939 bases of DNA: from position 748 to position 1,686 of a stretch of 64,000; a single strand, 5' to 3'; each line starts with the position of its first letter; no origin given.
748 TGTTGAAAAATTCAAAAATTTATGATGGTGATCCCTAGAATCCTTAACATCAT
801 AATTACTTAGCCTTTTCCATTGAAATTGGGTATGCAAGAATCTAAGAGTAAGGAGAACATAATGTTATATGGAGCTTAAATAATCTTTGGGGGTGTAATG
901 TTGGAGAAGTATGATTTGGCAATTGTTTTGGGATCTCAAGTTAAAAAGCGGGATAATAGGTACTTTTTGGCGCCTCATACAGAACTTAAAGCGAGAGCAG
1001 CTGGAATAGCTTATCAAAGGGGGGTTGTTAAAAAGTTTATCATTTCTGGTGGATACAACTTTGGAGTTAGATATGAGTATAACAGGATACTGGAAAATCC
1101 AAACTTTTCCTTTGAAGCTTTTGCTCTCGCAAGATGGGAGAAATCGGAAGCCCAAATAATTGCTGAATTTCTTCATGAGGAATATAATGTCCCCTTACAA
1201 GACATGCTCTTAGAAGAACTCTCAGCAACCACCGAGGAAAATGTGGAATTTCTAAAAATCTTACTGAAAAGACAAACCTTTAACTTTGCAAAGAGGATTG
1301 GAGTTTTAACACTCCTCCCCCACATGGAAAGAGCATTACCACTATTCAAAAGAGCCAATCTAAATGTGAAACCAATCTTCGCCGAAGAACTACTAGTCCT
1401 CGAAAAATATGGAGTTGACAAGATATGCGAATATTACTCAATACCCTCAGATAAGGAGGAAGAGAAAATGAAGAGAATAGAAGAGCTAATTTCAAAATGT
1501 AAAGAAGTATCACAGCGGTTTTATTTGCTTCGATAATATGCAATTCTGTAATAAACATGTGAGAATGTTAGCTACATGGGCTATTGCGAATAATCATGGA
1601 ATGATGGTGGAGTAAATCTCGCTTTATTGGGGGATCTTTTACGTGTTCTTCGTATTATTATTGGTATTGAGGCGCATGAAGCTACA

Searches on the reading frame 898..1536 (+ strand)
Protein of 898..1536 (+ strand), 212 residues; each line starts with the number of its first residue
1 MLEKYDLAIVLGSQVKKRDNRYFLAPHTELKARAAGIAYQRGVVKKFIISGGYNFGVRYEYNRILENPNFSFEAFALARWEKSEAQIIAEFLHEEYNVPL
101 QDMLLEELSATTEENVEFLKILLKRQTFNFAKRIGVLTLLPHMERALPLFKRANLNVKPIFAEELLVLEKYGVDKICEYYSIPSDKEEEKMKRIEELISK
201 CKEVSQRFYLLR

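Call 74: search_protein_families(library=pfam, proteins=[window:898-1536:+], max_evalue=1e-8)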
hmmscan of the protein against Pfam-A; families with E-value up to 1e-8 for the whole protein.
window:898-1536:+ (212 aa): 1 family
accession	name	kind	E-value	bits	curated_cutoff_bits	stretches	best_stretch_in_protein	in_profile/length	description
PF02698.23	DUF218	-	7.5e-15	55.5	27.6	1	6-159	1-105/133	DUF218 domain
